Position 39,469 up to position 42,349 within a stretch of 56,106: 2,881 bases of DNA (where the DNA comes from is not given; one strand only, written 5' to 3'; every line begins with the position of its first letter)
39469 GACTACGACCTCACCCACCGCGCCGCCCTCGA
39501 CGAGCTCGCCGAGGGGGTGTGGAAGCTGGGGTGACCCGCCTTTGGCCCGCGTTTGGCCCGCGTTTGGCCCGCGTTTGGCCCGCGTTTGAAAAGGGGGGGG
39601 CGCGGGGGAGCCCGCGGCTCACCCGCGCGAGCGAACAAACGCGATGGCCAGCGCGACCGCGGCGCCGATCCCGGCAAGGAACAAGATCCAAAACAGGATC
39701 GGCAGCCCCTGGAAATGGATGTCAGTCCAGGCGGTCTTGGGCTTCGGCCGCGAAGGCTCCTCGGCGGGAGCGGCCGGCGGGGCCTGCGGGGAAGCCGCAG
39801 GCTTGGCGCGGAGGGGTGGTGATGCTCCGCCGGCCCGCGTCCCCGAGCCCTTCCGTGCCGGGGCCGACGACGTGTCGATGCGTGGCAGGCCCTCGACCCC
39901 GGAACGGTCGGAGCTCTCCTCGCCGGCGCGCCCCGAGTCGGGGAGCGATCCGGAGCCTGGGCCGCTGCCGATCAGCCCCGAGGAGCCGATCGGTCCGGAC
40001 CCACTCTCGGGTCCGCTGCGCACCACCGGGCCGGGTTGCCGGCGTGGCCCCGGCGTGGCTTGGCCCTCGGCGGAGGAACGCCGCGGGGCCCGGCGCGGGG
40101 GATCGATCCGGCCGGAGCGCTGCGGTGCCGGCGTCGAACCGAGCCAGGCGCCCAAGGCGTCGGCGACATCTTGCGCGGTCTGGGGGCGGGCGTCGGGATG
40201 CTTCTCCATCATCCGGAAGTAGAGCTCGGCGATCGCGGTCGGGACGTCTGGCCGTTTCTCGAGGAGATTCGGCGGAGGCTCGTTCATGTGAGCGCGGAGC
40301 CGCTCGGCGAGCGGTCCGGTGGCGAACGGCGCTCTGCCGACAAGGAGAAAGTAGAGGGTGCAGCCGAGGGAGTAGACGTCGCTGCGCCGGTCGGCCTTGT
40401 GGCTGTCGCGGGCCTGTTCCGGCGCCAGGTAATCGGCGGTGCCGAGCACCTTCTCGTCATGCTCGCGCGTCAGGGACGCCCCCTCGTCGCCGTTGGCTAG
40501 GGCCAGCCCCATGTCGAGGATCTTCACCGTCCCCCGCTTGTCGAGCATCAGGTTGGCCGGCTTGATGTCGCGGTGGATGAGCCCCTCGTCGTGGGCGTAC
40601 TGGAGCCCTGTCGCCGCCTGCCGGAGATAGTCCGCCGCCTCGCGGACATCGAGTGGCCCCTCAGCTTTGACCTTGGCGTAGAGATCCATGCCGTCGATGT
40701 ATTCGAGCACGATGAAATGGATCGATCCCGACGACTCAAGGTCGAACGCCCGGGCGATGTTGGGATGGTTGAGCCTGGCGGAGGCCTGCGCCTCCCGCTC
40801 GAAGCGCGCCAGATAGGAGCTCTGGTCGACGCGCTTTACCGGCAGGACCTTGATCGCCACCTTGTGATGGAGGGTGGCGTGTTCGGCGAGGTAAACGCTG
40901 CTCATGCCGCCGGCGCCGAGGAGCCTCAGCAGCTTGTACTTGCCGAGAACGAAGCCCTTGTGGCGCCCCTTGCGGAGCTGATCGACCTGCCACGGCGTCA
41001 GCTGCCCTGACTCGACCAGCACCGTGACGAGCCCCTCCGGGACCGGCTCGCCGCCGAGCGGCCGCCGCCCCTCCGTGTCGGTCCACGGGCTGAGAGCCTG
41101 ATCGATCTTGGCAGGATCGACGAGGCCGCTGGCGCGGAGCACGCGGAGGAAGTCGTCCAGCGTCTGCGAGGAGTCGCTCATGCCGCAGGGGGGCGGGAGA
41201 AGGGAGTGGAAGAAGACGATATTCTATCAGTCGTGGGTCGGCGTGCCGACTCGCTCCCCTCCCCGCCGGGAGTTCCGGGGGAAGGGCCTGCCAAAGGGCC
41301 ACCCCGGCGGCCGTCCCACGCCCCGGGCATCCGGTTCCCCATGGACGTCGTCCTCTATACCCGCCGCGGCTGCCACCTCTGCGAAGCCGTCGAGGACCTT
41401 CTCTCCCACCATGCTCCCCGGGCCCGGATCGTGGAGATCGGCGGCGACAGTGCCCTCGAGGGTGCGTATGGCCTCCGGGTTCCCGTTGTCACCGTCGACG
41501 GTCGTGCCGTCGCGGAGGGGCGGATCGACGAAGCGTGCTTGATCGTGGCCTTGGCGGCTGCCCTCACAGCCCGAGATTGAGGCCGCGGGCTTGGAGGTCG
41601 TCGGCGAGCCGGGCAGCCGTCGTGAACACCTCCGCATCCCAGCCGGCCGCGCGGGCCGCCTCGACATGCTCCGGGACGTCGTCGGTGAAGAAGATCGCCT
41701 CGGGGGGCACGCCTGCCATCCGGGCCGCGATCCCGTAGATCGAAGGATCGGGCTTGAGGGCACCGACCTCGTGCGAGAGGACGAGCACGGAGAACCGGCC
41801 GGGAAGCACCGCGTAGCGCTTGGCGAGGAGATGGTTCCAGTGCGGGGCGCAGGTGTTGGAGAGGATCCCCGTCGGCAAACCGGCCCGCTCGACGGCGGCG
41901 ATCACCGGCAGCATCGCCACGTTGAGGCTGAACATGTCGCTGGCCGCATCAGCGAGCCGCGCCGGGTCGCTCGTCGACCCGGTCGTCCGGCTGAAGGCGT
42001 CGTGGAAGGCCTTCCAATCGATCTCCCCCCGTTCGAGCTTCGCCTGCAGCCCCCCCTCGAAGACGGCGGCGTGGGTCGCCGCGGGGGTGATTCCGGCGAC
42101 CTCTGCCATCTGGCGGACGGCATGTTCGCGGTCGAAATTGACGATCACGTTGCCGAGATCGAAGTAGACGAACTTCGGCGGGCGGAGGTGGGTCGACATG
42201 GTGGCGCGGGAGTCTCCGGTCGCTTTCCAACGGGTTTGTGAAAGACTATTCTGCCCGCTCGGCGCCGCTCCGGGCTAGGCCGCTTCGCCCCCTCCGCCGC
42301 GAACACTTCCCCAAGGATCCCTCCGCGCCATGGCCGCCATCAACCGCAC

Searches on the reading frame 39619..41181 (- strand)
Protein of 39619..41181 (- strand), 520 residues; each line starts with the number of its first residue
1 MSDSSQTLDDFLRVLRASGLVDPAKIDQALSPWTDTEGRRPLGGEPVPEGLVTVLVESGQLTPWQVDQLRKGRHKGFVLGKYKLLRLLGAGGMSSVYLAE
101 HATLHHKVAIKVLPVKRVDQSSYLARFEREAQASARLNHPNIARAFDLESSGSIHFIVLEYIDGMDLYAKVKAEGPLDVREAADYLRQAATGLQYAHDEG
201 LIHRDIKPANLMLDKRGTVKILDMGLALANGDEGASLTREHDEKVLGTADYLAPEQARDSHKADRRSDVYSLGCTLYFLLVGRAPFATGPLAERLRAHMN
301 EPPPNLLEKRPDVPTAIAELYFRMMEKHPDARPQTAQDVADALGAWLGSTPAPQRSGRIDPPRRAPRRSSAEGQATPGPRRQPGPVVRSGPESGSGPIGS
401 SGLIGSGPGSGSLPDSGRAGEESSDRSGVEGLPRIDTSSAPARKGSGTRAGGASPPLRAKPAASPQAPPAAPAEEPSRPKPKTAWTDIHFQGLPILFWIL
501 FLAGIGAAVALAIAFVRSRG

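Call 36: search_protein_families(library=pfam, proteins=[window:39619-41181:-], max_evalue=0.001)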
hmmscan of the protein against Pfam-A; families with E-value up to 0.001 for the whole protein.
window:39619-41181:- (520 aa): 4 families
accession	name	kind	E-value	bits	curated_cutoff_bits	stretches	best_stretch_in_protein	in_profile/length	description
PF00069.31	Pkinase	-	9.1e-49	166.6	31.7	1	82-337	1-256/263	Protein kinase domain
PF07714.23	PK_Tyr_Ser-Thr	-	1.9e-31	109.8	23.1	1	84-336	3-252/258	Protein tyrosine and serine/threonine kinase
PF01636.29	APH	-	4.5e-05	23.8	23.2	0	191-218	164-186/239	Phosphotransferase enzyme family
PF03109.22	ABC1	-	0.00026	20.7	22.9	1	154-227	142-214/244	ABC1 atypical kinase-like domain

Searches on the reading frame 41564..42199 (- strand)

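Call 36: search_protein_families(library=pfam, proteins=[window:41564-42199:-], max_evalue=0.001)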
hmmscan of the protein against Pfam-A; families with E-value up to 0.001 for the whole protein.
window:41564-42199:- (211 aa): 2 families
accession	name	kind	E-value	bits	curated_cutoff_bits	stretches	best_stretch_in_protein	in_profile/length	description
PF00702.32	Hydrolase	-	5.8e-11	43.6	26.4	1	11-186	4-191/191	haloacid dehalogenase-like hydrolase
PF13419.12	HAD_2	-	4.8e-05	24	23.8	1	98-188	86-174/178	Haloacid dehalogenase-like hydrolase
